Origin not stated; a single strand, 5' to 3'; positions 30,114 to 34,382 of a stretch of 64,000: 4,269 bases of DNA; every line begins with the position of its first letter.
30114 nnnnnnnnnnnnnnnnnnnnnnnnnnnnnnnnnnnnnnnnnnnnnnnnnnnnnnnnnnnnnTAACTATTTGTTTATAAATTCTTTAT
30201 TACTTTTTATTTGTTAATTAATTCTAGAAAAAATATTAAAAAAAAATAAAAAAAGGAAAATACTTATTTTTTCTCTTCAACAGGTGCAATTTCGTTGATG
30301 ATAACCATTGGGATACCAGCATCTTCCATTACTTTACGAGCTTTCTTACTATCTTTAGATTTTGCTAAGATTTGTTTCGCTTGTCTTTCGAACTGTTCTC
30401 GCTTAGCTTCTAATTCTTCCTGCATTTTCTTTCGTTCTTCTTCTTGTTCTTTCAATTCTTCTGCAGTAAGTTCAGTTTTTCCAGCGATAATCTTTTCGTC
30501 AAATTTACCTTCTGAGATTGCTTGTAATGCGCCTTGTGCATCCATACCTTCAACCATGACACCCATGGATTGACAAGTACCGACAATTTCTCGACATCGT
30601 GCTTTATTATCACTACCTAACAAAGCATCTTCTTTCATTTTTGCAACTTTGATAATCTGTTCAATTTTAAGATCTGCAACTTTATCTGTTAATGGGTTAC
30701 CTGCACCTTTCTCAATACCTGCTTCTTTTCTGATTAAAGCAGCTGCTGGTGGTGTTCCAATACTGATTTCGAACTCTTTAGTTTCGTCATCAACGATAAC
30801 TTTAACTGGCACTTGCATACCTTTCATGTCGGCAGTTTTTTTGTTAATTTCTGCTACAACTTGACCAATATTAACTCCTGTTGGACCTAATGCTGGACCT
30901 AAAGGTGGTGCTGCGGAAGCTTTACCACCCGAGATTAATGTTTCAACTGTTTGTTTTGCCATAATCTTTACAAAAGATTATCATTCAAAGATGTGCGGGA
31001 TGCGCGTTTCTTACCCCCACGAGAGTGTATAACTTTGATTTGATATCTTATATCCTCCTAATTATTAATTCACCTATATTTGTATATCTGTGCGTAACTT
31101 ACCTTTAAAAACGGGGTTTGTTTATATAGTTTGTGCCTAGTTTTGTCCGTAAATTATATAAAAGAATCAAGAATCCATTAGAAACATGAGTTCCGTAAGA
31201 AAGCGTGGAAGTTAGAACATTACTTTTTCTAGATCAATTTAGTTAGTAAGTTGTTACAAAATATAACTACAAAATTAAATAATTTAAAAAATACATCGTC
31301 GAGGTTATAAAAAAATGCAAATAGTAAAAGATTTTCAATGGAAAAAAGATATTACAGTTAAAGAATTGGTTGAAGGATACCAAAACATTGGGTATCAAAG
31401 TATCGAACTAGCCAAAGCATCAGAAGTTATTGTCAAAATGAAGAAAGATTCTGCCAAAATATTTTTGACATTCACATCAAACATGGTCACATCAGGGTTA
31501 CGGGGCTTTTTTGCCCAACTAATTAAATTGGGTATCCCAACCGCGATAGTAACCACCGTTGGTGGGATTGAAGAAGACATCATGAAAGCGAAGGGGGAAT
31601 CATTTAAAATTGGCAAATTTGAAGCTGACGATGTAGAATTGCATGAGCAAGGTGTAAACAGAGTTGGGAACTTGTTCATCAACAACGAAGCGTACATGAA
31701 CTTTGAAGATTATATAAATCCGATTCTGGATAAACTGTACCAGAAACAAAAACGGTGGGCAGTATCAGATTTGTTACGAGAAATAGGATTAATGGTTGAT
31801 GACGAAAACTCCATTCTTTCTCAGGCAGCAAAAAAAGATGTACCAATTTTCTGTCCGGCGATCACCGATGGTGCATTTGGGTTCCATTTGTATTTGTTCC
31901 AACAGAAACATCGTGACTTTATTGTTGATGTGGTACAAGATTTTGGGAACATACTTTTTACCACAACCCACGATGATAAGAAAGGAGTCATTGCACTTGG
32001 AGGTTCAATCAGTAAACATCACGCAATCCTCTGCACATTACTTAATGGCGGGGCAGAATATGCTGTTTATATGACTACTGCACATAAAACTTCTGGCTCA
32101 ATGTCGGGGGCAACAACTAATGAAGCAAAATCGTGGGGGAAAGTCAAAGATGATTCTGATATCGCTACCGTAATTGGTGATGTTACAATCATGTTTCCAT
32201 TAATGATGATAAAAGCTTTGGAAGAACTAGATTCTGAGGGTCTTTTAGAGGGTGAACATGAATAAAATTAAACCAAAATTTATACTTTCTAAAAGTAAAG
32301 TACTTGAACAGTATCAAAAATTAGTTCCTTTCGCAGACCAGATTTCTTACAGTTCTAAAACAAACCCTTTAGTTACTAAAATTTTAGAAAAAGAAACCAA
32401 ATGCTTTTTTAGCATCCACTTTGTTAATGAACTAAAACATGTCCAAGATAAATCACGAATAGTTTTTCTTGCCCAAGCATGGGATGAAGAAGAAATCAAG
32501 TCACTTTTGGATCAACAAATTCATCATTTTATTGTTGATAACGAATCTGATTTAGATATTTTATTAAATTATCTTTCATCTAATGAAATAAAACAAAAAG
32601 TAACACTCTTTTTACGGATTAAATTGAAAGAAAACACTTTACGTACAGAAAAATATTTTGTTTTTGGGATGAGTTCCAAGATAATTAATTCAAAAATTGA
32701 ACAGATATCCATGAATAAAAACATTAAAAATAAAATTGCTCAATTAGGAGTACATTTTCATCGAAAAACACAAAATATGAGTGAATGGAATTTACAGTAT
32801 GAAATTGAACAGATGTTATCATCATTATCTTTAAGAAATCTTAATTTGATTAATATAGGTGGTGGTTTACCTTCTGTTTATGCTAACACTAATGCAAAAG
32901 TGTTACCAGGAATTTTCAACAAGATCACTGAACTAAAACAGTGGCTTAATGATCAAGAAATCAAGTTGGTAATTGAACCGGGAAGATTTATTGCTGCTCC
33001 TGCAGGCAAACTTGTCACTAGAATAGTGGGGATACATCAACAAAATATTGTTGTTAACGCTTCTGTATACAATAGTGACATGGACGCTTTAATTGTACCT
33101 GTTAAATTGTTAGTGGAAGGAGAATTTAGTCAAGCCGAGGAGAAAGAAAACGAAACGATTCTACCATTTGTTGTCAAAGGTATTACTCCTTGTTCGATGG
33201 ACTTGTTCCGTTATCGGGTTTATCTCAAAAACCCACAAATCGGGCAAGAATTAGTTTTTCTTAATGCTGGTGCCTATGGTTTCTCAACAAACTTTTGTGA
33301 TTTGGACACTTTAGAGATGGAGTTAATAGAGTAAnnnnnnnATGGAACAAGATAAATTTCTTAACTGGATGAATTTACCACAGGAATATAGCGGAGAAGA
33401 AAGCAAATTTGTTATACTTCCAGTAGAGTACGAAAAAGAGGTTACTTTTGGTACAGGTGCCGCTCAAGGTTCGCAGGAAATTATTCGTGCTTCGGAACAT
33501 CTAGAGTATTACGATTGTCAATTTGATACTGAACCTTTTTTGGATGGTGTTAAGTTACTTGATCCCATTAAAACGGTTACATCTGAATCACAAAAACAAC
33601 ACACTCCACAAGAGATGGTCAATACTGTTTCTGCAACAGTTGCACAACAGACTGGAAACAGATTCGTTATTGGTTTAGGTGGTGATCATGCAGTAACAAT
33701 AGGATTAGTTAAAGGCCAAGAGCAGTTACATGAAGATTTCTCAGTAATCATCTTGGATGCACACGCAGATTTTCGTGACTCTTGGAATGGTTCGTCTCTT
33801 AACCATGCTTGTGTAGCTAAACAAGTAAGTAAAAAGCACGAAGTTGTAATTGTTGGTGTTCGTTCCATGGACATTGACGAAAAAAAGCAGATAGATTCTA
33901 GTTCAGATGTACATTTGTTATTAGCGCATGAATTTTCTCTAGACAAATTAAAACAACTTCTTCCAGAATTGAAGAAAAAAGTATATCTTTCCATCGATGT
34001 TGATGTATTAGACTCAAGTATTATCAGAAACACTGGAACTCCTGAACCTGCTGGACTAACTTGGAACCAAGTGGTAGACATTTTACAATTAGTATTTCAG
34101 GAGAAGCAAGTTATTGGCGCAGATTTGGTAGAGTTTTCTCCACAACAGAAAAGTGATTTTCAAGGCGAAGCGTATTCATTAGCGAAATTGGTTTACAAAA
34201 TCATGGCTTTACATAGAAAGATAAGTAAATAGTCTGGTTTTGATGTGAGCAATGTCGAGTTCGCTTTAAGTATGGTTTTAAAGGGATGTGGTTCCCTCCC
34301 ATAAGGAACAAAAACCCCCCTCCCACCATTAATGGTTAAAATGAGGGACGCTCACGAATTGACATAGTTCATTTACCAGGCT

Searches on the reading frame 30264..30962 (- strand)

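Call 30: search_protein_families(library=pfam, proteins=[window:30264-30962:-], max_evalue=0.00001)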
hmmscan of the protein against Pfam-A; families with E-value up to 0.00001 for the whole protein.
window:30264-30962:- (232 aa): 2 families
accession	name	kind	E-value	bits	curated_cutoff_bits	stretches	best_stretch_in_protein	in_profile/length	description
PF03946.19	Ribosomal_L11_N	-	5.1e-23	81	32.9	1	7-64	2-58/58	Ribosomal protein L11, N-terminal domain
PF00298.24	Ribosomal_L11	-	7.6e-21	74.7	21.4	1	70-137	2-69/69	Ribosomal protein L11, RNA binding domain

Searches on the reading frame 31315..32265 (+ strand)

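Call 30: search_protein_families(library=pfam, proteins=[window:31315-32265:+], max_evalue=0.00001)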
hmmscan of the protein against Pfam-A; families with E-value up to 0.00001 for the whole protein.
window:31315-32265:+ (316 aa): 1 family
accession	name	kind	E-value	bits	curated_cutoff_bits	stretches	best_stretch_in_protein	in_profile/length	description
PF01916.23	DS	-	5.5e-99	331.5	27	1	17-299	1-286/288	Deoxyhypusine synthase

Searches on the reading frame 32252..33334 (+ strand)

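Call 30: search_protein_families(library=pfam, proteins=[window:32252-33334:+], max_evalue=0.00001)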
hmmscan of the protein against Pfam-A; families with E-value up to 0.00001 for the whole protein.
window:32252-33334:+ (360 aa): 1 family
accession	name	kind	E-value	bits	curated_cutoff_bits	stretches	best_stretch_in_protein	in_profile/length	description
PF02784.22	Orn_Arg_deC_N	-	4.1e-16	59.5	23.4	1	19-249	9-247/247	Pyridoxal-dependent decarboxylase, pyridoxal binding domain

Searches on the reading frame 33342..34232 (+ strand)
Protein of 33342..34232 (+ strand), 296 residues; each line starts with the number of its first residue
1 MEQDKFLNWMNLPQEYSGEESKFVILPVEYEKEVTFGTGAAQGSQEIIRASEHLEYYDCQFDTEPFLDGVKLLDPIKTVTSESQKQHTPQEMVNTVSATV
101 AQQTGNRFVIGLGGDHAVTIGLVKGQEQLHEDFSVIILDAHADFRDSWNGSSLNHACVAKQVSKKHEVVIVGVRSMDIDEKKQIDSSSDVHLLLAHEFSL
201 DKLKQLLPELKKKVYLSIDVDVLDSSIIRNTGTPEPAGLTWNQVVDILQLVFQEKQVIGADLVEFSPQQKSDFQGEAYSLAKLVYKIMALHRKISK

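Call 30: search_protein_families(library=pfam, proteins=[window:33342-34232:+], max_evalue=0.00001)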
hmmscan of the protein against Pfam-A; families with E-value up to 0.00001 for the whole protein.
window:33342-34232:+ (296 aa): 1 family
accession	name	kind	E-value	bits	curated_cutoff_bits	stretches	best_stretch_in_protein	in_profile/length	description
PF00491.26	Arginase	-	9.6e-52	176.6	22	1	22-287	2-277/280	Arginase family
